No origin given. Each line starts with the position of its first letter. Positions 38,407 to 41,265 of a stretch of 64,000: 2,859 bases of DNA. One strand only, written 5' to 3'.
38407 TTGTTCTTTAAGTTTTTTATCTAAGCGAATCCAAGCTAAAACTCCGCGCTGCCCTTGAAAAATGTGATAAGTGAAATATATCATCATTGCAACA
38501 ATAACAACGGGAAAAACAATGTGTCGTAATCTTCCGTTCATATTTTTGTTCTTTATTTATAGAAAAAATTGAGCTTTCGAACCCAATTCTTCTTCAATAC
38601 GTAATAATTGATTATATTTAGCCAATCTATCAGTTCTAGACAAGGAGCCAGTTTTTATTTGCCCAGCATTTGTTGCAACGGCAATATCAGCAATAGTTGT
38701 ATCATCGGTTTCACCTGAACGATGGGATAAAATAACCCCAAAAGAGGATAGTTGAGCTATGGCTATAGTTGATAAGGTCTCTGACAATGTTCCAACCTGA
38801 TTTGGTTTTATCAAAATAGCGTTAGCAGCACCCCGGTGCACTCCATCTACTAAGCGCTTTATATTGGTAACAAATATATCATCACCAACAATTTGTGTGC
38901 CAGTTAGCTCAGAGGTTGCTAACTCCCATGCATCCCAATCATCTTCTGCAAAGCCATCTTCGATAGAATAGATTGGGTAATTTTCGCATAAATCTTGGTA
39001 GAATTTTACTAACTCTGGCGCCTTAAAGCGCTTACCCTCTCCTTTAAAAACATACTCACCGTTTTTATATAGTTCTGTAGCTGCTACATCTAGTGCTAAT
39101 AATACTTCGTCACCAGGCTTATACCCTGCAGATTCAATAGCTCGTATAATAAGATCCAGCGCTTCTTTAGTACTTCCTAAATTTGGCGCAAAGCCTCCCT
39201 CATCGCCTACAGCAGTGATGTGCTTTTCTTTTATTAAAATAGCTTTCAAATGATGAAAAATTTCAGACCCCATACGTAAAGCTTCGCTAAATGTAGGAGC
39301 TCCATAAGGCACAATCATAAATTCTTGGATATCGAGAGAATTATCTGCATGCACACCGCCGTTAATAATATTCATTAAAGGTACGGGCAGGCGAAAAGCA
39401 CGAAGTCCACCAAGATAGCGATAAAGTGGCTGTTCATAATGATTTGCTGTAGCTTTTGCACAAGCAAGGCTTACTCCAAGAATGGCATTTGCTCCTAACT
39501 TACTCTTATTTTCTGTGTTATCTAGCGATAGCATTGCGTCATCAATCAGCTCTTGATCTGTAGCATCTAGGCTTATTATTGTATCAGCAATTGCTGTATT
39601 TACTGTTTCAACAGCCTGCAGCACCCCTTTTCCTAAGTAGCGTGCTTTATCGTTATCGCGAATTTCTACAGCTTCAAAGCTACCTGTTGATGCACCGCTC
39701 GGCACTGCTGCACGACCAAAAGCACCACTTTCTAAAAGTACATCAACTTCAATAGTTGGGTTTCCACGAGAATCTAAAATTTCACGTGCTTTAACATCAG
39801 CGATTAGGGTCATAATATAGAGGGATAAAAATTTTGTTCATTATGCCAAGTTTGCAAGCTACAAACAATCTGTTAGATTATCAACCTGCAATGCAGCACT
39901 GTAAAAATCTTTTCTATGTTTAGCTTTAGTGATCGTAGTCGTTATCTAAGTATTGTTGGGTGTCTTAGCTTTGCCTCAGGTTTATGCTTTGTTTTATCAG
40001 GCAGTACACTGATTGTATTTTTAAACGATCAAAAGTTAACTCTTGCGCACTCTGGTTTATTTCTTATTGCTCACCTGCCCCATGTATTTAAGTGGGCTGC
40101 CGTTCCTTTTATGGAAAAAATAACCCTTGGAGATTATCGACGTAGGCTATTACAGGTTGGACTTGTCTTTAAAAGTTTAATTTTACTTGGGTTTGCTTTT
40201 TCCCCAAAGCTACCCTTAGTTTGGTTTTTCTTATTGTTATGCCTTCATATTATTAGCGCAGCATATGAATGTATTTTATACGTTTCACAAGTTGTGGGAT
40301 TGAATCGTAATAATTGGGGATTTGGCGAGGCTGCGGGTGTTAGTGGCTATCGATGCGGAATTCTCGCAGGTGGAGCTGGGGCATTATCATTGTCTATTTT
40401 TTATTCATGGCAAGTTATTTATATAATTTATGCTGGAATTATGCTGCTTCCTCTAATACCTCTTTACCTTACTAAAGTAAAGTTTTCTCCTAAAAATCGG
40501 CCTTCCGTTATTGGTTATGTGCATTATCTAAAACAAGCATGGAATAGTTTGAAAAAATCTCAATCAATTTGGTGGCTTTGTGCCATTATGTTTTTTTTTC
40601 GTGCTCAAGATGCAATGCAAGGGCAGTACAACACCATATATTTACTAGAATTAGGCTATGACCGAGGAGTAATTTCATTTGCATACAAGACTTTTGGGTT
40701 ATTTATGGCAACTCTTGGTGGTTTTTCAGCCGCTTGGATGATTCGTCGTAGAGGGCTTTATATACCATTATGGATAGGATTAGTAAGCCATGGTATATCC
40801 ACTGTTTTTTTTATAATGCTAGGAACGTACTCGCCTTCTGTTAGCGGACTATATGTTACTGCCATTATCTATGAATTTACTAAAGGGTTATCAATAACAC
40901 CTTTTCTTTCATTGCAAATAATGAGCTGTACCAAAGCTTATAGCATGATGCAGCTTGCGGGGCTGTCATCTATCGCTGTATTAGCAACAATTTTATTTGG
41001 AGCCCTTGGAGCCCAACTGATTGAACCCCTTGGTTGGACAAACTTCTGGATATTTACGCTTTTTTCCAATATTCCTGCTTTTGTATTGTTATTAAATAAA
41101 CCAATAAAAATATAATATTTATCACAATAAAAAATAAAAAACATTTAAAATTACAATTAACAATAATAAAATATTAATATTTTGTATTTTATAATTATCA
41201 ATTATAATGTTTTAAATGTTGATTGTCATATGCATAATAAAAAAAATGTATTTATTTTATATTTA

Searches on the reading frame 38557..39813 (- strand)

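Call 9: search_protein_families(library=pfam, proteins=[window:38557-39813:-], max_evalue=0.01)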
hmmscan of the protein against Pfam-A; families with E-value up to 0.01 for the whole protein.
window:38557-39813:- (418 aa): 3 families
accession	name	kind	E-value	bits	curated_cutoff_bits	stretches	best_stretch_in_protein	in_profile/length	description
PF00113.28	Enolase_C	-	2e-121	405.3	21.5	1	141-416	3-287/296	Enolase, C-terminal TIM barrel domain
PF03952.21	Enolase_N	-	8.3e-60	201.1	35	1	4-134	1-131/131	Enolase, N-terminal domain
PF13378.12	MR_MLE_C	-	0.00021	21.5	29.4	1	262-383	54-171/219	Enolase C-terminal domain-like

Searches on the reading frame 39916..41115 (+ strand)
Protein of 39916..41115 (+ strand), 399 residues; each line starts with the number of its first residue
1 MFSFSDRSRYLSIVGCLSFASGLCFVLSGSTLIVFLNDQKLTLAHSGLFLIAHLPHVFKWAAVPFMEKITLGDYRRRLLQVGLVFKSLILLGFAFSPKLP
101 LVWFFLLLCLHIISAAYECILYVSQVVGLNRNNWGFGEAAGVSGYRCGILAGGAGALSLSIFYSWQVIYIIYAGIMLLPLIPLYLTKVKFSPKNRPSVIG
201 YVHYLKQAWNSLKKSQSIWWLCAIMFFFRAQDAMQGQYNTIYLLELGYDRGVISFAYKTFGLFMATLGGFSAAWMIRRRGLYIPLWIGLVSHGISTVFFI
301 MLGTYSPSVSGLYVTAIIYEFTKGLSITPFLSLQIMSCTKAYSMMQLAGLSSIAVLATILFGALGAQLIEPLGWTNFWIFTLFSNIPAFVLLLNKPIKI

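Call 4: search_protein_families(library=pfam, proteins=[window:39916-41115:+], max_evalue=1)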
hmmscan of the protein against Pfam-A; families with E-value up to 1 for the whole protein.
window:39916-41115:+ (399 aa): 2 families
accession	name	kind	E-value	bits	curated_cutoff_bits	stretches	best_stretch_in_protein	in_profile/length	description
PF07690.21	MFS_1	-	1e-10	41.5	33.4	1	17-333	4-318/347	Major Facilitator Superfamily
PF12832.13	MFS_1_like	-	0.00035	20.2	25.2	1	34-325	24-317/373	MFS_1 like family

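Call 15: search_protein_families(library=ncbifam, proteins=[window:39916-41115:+], max_evalue=0.01)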
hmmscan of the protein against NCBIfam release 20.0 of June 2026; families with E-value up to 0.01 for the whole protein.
window:39916-41115:+ (399 aa): 4 families
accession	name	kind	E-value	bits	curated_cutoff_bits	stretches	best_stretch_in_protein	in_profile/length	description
TIGR00901.2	2A0125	subfamily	2.6e-47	161.4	350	1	10-393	5-415/417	AmpG family muropeptide MFS transporter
NF008238.0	PRK11010.1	equivalog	8.5e-30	104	756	1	12-393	15-400/492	muropeptide MFS transporter AmpG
NF008867.0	PRK11902.1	equivalog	6.6e-29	101.1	656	1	7-394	11-402/419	muropeptide transporter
TIGR02718.1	sider_RhtX_FptX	subfamily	7.1e-07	28.5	356.15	1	12-355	4-350/390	RhtX/FptX family siderophore transporter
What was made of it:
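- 39916..41115 (+): AmpG-family MFS permease; the conserved left border of the island, not obviously part of the system. TIGR00901 AmpG family, E 2.6e-47, below the cut-off (call 15).
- Checked: At E<=1 it gives nothing for the first ~280 aa (call 4), and NCBIfam gives nothing (call 15).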
